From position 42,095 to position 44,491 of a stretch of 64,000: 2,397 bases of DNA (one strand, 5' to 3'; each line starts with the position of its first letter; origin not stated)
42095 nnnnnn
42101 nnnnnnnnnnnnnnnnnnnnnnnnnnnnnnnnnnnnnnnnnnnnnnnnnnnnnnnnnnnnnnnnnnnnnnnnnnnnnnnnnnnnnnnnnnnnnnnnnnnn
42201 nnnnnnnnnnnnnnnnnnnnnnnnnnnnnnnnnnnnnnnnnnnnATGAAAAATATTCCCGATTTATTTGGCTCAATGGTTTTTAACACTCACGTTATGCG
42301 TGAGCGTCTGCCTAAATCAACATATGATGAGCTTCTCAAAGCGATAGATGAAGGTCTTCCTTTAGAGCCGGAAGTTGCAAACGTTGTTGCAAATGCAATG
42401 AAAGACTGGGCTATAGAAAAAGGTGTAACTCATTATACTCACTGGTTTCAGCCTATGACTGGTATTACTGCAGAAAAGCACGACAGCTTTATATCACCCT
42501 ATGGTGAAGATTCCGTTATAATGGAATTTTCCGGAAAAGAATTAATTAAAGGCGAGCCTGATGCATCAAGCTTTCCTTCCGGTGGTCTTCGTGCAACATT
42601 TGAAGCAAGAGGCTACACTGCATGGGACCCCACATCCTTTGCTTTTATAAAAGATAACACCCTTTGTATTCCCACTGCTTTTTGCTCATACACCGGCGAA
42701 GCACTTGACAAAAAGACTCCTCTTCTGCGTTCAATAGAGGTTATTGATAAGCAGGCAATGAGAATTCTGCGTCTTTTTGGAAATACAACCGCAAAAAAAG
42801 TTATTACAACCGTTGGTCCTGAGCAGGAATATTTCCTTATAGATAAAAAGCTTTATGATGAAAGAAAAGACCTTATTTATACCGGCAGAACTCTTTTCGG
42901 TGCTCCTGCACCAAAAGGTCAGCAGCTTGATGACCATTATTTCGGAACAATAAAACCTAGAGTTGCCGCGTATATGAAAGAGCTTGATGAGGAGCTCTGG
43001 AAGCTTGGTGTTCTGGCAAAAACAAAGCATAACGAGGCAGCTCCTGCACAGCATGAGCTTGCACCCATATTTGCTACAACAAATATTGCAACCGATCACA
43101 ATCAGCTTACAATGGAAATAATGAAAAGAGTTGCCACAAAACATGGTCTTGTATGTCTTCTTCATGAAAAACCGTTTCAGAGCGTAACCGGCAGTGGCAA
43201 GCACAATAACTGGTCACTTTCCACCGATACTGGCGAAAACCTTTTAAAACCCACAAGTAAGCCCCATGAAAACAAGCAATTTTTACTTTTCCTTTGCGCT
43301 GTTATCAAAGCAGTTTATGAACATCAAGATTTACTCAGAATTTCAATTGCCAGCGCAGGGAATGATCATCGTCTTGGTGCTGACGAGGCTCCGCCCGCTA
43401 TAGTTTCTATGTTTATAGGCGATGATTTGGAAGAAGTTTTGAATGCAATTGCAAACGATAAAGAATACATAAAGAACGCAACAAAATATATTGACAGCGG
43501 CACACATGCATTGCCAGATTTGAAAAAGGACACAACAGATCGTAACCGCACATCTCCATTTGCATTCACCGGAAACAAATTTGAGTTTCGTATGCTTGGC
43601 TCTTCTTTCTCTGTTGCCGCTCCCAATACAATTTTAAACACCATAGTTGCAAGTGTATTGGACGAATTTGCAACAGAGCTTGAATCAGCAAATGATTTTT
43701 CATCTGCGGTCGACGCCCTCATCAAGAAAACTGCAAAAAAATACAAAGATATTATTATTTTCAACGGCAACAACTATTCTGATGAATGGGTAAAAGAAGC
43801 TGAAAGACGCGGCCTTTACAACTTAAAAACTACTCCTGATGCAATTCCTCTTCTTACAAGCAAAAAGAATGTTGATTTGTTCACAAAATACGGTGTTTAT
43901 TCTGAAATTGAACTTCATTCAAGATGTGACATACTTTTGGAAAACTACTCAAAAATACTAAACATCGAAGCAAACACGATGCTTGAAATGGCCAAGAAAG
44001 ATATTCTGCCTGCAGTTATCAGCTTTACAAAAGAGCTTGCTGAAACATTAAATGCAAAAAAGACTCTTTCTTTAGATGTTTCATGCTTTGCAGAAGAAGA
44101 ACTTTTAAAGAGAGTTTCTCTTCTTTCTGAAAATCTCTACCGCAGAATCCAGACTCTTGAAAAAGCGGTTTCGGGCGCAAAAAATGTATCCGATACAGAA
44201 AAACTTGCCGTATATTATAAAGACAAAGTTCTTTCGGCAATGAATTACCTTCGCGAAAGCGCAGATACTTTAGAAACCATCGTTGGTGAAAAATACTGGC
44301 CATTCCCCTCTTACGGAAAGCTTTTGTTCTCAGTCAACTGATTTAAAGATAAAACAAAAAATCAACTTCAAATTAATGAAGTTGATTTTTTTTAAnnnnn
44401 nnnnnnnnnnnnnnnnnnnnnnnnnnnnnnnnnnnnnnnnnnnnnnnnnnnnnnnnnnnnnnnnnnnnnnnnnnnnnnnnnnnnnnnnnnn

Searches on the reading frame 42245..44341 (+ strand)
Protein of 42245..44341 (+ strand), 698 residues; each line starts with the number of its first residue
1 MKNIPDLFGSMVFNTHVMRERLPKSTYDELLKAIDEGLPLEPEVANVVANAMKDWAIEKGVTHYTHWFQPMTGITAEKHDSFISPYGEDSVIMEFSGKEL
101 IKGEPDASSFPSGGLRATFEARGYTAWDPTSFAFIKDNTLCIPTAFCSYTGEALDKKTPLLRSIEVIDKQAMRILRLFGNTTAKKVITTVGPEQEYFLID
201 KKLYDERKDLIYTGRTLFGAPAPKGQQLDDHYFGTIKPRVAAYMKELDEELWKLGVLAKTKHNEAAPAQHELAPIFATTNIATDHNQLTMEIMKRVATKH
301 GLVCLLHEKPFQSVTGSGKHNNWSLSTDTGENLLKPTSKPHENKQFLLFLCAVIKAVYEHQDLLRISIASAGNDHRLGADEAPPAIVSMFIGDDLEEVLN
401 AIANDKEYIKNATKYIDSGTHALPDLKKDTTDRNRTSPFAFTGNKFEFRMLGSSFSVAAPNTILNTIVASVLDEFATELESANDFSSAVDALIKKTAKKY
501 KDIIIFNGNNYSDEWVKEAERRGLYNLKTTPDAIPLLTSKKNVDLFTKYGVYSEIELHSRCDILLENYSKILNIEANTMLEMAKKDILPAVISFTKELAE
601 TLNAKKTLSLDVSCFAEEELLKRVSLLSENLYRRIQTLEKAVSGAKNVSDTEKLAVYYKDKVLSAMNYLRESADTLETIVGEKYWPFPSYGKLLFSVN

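Call 8: search_protein_families(library=pfam, proteins=[window:42245-44341:+])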
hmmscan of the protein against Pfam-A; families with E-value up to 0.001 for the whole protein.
window:42245-44341:+ (698 aa): 3 families
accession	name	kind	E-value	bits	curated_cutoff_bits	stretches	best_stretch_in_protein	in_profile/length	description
PF12437.13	GSIII_N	-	1.4e-82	275.5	25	1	6-163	3-160/160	Glutamine synthetase type III N terminal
PF18318.6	Gln-synt_C-ter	-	5.7e-43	145.9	22.7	1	488-606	1-118/118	Glutamine synthetase C-terminal domain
PF00120.29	Gln-synt_C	-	2.9e-19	69.8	24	1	186-356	20-187/344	Glutamine synthetase, catalytic domain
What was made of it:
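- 42245..44341 (+): glnN, type III glutamine synthetase (698 aa). Pfam GSIII_N, Gln-synt_C and Gln-synt_C-ter (call 8).
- Checked: Downstream gene: the ORF at 42245-44341 is GSIII (Pfam GSIII_N, E = 1.4e-82; call 8).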

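Call 9: find_related_loci(query=window:42245-44338:+, collection=genome_contigs, flank=3000)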
Query window:42245-44338:+ (698 aa) in genome_contigs; peptide patterns used: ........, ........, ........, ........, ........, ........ (x = any residue, [..] = any of these).
600 stretches matched a pattern (row limit reached: there are more); 594 encode a relative of the query (tblastn E <= 1e-3); the best 80 are kept; 80 distinct loci.
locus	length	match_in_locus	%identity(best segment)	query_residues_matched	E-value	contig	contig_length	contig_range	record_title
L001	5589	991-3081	67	1-698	0e+0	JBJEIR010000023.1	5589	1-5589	MAG: Acutalibacteraceae bacterium isolate PUUB41_bin.040 NODE_13079_length_5589_cov_5.235092, whole genome shotgun seque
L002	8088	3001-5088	67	1-697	0e+0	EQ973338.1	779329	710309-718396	Clostridium methylpentosum DSM 5476 Scfld0 genomic scaffold, whole genome shotgun sequence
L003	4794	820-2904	69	1-697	0e+0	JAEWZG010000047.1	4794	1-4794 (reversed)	MAG: Bacillota bacterium isolate OH_SFB_203 k127_1271107, whole genome shotgun sequence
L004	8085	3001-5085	68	1-697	0e+0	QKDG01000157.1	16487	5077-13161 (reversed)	MAG: Clostridia bacterium isolate SZUA-444 scaffold_10376, whole genome shotgun sequence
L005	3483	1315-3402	68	1-697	0e+0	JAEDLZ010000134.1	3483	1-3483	MAG: Clostridiales bacterium isolate MAG253 NODE_31863_length_3483_cov_4.291132, whole genome shotgun sequence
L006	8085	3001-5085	68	1-697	0e+0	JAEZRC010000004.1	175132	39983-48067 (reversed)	MAG: Bacillota bacterium isolate OH_PBB_123 k127_130750, whole genome shotgun sequence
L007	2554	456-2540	68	1-697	0e+0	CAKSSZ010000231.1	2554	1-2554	MAG: uncultured Clostridia bacterium isolate REFINED_METABAT215_TOP10_CONTIGS_1500_ASSEMBLY_K77_MERGED__Hadza_MoBio_hadz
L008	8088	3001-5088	67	1-697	0e+0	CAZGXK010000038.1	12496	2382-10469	MAG TPA_asm: uncultured Eubacteriales bacterium isolate SRP314395_co1_105 genome assembly, contig: NODE_4659_length_1249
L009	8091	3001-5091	66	1-697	0e+0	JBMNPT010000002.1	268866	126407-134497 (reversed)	MAG: Eubacteriales bacterium isolate SBF912SR2HQ0024 scaffold_79_c1, whole genome shotgun sequence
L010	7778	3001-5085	67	2-697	0e+0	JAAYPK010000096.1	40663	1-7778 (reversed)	MAG: Clostridiales bacterium isolate AS22ysBPME_211 176555_AS22, whole genome shotgun sequence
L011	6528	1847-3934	68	1-697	0e+0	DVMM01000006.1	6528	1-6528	MAG TPA_asm: Candidatus Egerieisoma faecipullorum isolate CHK195-4489 CHK195__C13139_L6528_ERR3414590, whole genome shot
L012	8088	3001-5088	67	1-697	0e+0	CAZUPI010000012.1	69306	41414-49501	MAG TPA_asm: uncultured Ruminococcus sp. isolate SRP222994_co1_84 genome assembly, contig: NODE_547_length_69306_cov_5.5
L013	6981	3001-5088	67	1-697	0e+0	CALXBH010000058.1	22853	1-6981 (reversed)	MAG: uncultured Clostridia bacterium isolate E0_RP0__bin102 genome assembly, contig: E0_RP0__k127_225825, whole genome s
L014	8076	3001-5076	67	6-697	0e+0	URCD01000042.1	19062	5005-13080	uncultured Clostridiales bacterium isolate UMGS863 genome assembly, contig: NODE_2389_length_19062_cov_3.259326, whole g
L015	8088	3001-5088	66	1-697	0e+0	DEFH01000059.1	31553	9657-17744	MAG TPA_asm: Ruminococcaceae bacterium UBA2857 UBA2857_contig_5726, whole genome shotgun sequence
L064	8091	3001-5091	65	1-698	0e+0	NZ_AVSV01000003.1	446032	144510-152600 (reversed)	Clostridium sp. Ade.TY contig3, whole genome shotgun sequence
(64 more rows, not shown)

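Call 18: find_related_loci(query=window:42245-44338:+, collection=metagenome_contigs, flank=2500)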
Query window:42245-44338:+ (698 aa) in metagenome_contigs; peptide patterns used: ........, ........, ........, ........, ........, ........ (x = any residue, [..] = any of these).
600 stretches matched a pattern (row limit reached: there are more); 586 encode a relative of the query (tblastn E <= 1e-3); the best 80 are kept; 80 distinct loci.
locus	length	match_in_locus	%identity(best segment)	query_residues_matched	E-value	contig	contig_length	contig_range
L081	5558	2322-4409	69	1-698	0e+0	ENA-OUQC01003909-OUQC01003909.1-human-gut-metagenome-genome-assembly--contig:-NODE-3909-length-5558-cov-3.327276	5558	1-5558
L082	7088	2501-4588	69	1-698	0e+0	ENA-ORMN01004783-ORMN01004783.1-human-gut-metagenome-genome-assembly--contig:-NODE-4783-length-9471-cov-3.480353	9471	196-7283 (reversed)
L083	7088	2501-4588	69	1-698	0e+0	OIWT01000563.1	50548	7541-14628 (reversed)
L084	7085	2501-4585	68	1-697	0e+0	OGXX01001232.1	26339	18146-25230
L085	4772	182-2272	67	1-698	0e+0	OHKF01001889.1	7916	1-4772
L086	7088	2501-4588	68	1-698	0e+0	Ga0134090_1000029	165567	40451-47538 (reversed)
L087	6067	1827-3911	67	3-697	0e+0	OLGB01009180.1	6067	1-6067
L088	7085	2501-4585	67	3-697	0e+0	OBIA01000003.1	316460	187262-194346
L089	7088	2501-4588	67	3-697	0e+0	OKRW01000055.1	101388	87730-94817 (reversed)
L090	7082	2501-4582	68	1-697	0e+0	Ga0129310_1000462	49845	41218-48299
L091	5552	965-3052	67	3-697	0e+0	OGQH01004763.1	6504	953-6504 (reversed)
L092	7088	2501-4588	66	1-697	0e+0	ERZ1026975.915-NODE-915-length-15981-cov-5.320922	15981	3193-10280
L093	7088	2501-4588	66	1-697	0e+0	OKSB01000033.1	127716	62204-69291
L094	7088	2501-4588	66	1-697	0e+0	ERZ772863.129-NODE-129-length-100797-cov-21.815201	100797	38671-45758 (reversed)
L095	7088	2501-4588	66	1-697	0e+0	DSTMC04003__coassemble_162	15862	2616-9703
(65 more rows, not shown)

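Call 19: find_encoding_contigs(protein=window:42245-44341:+, flank=3000, max_places=6)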
Protein window:42245-44341:+ (698 aa): no gene with exactly this product is on record in the collection.

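Call 20: find_homologous_proteins(query=window:42245-44338:+, max_evalue=1e-100)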
Query window:42245-44338:+ (698 aa): 8000 proteins with E <= 1e-100 among 8000 candidates; the best 120 are listed.
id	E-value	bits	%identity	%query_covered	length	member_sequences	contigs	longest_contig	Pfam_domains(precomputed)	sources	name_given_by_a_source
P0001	0.0e+0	1580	100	100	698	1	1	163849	PF00120.30,PF18318.7,PF12437.14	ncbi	-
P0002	0.0e+0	1382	87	100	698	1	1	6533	PF00120.30,PF18318.7,PF12437.14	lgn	-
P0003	0.0e+0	1299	80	100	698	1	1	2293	PF00120.30,PF18318.7,PF12437.14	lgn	-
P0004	0.0e+0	1289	80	100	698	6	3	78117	PF00120.30,PF18318.7,PF12437.14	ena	-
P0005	0.0e+0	1288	80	100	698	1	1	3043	PF00120.30,PF18318.7,PF12437.14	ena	-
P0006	0.0e+0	1270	79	100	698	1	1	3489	PF00120.30,PF18318.7,PF12437.14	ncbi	-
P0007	0.0e+0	1190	74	100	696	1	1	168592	PF00120.30,PF18318.7,PF12437.14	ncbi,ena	-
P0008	0.0e+0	1184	74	100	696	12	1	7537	PF00120.30,PF18318.7,PF12437.14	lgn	-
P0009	0.0e+0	1183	74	100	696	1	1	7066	PF00120.30,PF18318.7,PF12437.14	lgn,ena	-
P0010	0.0e+0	1181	74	100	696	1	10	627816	PF00120.30,PF18318.7,PF12437.14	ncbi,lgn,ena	-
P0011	0.0e+0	1172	72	100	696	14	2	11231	PF00120.30,PF18318.7,PF12437.14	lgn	-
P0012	0.0e+0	1171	72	100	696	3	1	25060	PF00120.30,PF18318.7,PF12437.14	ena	-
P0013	0.0e+0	1153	74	100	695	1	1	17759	PF00120.30,PF18318.7,PF12437.14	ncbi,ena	-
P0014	0.0e+0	1148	71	100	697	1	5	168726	PF00120.30,PF18318.7,PF12437.14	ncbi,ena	-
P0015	0.0e+0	1146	71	100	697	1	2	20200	PF00120.30,PF18318.7,PF12437.14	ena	-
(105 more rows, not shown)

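Call 21: find_encoding_contigs(protein=P0001, flank=10000, max_places=3)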
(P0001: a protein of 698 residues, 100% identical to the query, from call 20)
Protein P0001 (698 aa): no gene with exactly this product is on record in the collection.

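Call 22: find_encoding_contigs(protein=P0002, flank=3000, max_places=3)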
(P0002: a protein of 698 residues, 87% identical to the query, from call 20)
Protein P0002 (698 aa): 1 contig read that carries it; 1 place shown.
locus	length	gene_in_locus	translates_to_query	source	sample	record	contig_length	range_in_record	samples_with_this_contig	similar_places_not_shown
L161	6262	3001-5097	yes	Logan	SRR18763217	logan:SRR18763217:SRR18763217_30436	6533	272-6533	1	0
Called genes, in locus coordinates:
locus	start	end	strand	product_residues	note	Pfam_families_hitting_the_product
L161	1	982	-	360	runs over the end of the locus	PF00988:CPSase_sm_chain, PF00117:GATase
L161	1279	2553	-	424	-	PF00709:Adenylsucc_synt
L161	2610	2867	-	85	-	-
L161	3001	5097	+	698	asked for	PF12437:GSIII_N, PF00120:Gln-synt_C, PF18318:Gln-synt_C-ter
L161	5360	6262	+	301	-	?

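Call 23: find_encoding_contigs(protein=P0004, flank=6000, max_places=3)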
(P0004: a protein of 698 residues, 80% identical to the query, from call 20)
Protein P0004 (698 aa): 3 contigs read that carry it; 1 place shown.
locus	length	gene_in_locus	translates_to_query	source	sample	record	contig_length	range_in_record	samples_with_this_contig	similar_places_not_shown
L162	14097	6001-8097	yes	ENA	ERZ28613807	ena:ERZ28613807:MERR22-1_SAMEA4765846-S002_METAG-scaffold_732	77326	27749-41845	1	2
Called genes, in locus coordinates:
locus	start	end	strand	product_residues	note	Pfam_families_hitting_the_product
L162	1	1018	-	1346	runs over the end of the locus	PF25596:CPSase_L_D1, PF02222:ATP-grasp (weak), PF02786:CPSase_L_D2, PF02787:CPSase_L_D3, PF25596:CPSase_L_D1, PF02786:CPSase_L_D2, PF02142:MGS, PF01678:DAP_epimerase, +4 more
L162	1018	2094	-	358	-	PF00988:CPSase_sm_chain, PF00117:GATase, PF07722:Peptidase_C26 (faint)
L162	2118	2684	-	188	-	PF00072:Response_reg (faint), PF03861:ANTAR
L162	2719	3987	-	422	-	PF03951:Gln-synt_N, PF00120:Gln-synt_C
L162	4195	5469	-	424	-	PF00709:Adenylsucc_synt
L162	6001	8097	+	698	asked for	PF12437:GSIII_N, PF00120:Gln-synt_C, PF18318:Gln-synt_C-ter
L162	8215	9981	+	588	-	PF00909:Ammonium_transp, PF00543:P-II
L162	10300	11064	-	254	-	PF08220:HTH_DeoR, PF08279:HTH_11 (weak), PF00455:DeoRC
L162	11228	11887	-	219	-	PF06130:PTAC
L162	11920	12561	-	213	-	PF00936:BMC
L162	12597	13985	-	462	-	PF00171:Aldedh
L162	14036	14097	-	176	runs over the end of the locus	PF00936:BMC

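Call 27: find_encoding_contigs(protein=P0006, flank=3000, max_places=2)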
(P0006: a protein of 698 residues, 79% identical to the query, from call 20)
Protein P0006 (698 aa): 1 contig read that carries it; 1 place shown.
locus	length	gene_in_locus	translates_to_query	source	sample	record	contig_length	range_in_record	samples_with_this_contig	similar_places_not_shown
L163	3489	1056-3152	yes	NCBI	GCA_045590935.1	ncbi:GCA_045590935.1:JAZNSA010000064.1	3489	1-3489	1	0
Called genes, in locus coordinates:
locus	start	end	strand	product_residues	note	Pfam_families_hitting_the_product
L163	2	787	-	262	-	?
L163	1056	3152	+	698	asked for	PF12437:GSIII_N, PF00120:Gln-synt_C, PF18318:Gln-synt_C-ter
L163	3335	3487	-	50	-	?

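Call 28: find_encoding_contigs(protein=P0007, flank=7000, max_places=2)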
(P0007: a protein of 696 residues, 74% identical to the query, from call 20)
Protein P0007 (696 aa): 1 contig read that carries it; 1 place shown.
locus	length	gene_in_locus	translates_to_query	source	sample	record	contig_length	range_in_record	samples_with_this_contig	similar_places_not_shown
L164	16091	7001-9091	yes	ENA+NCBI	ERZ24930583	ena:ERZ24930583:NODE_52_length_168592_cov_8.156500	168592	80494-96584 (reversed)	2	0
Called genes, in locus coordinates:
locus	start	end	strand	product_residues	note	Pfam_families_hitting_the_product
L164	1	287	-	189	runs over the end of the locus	PF00072:Response_reg, PF03861:ANTAR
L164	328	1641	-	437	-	PF03951:Gln-synt_N, PF00120:Gln-synt_C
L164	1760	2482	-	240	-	PF01493:GXGXG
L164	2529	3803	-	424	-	PF00709:Adenylsucc_synt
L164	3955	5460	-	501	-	PF13237:Fer4_10 (weak), PF14697:Fer4_21 (weak), PF12838:Fer4_7, PF13187:Fer4_9, PF00037:Fer4 (weak), PF01645:Glu_synthase, PF00478:IMPDH (weak), PF04898:Glu_syn_central, +2 more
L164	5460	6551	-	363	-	PF00310:GATase_2, PF13522:GATase_6 (weak)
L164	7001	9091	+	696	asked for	PF12437:GSIII_N, PF00120:Gln-synt_C, PF18318:Gln-synt_C-ter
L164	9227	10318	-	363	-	PF00150:Cellulase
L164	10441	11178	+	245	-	PF02311:AraC_binding, PF07883:Cupin_2 (weak), PF12833:HTH_18, PF00165:HTH_AraC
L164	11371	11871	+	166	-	PF02559:CarD_TRCF_RID, PF21095:CarD_C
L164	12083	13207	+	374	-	PF02388:FemAB, PF13480:Acetyltransf_6, PF02388:FemAB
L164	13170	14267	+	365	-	PF01168:Ala_racemase_N, PF00842:Ala_racemase_C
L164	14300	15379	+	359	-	PF03462:PCRF, PF00472:RF-1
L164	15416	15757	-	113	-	PF13240:Zn_Ribbon_1 (weak), PF05154:TM2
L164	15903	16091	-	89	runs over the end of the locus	PF07441:BofA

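Call 29: find_encoding_contigs(protein=P0010, flank=7000, max_places=2)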
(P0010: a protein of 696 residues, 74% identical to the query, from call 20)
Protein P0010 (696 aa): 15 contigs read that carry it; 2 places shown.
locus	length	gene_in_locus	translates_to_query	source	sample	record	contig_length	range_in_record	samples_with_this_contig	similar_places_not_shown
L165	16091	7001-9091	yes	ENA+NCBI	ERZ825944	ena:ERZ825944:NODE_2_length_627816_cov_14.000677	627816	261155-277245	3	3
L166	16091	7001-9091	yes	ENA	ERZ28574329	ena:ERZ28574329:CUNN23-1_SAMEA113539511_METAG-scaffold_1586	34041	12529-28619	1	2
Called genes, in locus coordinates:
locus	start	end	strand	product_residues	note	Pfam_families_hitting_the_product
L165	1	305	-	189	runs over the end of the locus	PF00072:Response_reg (weak), PF03861:ANTAR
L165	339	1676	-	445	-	PF03951:Gln-synt_N, PF00120:Gln-synt_C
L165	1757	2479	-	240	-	PF01493:GXGXG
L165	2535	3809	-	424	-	PF00709:Adenylsucc_synt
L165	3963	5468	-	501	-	PF13237:Fer4_10 (weak), PF14697:Fer4_21 (weak), PF12838:Fer4_7, PF13187:Fer4_9, PF00037:Fer4 (weak), PF01645:Glu_synthase, PF00478:IMPDH (weak), PF01070:FMN_dh (weak), +2 more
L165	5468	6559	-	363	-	PF00310:GATase_2, PF13522:GATase_6 (weak)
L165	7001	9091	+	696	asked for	PF12437:GSIII_N, PF00120:Gln-synt_C, PF18318:Gln-synt_C-ter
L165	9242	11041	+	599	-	PF00909:Ammonium_transp, PF00543:P-II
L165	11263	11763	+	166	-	PF02559:CarD_TRCF_RID, PF21095:CarD_C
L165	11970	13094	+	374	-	PF02388:FemAB, PF13480:Acetyltransf_6, PF02388:FemAB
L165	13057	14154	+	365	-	PF01168:Ala_racemase_N, PF00842:Ala_racemase_C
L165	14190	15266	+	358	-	PF03462:PCRF, PF00472:RF-1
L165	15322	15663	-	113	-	PF13240:Zn_Ribbon_1 (weak), PF05154:TM2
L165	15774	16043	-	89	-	PF07441:BofA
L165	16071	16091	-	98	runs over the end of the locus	PF10704:DUF2508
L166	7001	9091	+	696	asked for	PF12437:GSIII_N, PF00120:Gln-synt_C, PF18318:Gln-synt_C-ter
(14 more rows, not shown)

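Call 36: find_encoding_contigs(protein=P0005, flank=3000, max_places=2)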
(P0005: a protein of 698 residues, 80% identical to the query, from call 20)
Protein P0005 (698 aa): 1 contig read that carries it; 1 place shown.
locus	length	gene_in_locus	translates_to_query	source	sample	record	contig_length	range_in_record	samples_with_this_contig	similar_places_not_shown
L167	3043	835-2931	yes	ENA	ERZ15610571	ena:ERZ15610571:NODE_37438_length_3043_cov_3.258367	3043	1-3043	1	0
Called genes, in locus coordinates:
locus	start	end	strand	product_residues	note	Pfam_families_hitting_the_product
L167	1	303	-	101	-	?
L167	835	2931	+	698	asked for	PF12437:GSIII_N, PF00120:Gln-synt_C, PF18318:Gln-synt_C-ter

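Call 37: find_encoding_contigs(protein=P0003, flank=3000, max_places=2)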
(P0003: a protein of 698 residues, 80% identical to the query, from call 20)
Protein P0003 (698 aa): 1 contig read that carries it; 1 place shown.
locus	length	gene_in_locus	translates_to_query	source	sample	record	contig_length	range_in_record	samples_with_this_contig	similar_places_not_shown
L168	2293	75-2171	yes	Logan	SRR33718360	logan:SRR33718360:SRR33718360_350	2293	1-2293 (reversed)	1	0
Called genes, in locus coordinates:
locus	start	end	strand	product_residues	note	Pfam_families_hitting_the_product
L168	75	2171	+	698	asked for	PF12437:GSIII_N, PF00120:Gln-synt_C, PF18318:Gln-synt_C-ter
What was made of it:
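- Tried and rejected: Closer relatives (74-87%) came from the protein search plus contig look-ups (calls 20, 22, 23, 27-29, 36, 37).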

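Call 42: list_cluster_members(proteins=[P0001, P0002])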
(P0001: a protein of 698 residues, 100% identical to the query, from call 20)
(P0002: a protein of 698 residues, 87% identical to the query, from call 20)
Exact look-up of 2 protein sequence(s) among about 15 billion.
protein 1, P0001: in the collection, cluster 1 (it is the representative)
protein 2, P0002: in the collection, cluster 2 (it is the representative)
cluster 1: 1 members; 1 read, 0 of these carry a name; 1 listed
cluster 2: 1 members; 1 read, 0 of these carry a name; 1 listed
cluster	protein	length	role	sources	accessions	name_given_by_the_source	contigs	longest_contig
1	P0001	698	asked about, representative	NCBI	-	-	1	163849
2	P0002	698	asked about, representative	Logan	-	-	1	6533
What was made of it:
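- Tried and rejected: It was not on record (calls 19, 21), and the cluster look-up gave no organism name (call 42).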

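Call 73: search_protein_families(library=pfam, proteins=[L162:2118-2684:-, L162:2719-3987:-, L064:528-1091:-], max_evalue=0.01)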
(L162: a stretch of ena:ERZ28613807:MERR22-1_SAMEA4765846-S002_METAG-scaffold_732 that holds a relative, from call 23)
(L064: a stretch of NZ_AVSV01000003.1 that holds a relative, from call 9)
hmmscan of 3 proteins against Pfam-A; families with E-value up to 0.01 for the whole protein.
L162:2118-2684:- (188 aa): 2 families
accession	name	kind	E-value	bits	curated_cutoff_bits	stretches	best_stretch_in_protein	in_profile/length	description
PF03861.19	ANTAR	-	8.8e-16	57.9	27.3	1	131-183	2-54/54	ANTAR domain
PF00072.30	Response_reg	-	3.9e-06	27.5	30.2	1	12-112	10-110/111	Response regulator receiver domain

L162:2719-3987:- (422 aa): 2 families
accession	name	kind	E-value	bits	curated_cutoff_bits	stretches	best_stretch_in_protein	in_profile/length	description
PF00120.29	Gln-synt_C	-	3.9e-87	292.9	24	1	105-414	2-342/344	Glutamine synthetase, catalytic domain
PF03951.24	Gln-synt_N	-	1.9e-19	69.5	33.4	1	16-98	1-82/82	Glutamine synthetase, beta-Grasp domain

L064:528-1091:- (188 aa): 2 families
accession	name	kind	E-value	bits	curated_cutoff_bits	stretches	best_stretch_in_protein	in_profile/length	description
PF03861.19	ANTAR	-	5.5e-14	52.1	27.3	1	135-184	5-54/54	ANTAR domain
PF00072.30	Response_reg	-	0.0026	18.3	30.2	1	4-105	1-102/111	Response regulator receiver domain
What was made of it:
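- Pfam confirms ANTAR with E = 8.8e-16 (call 73).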
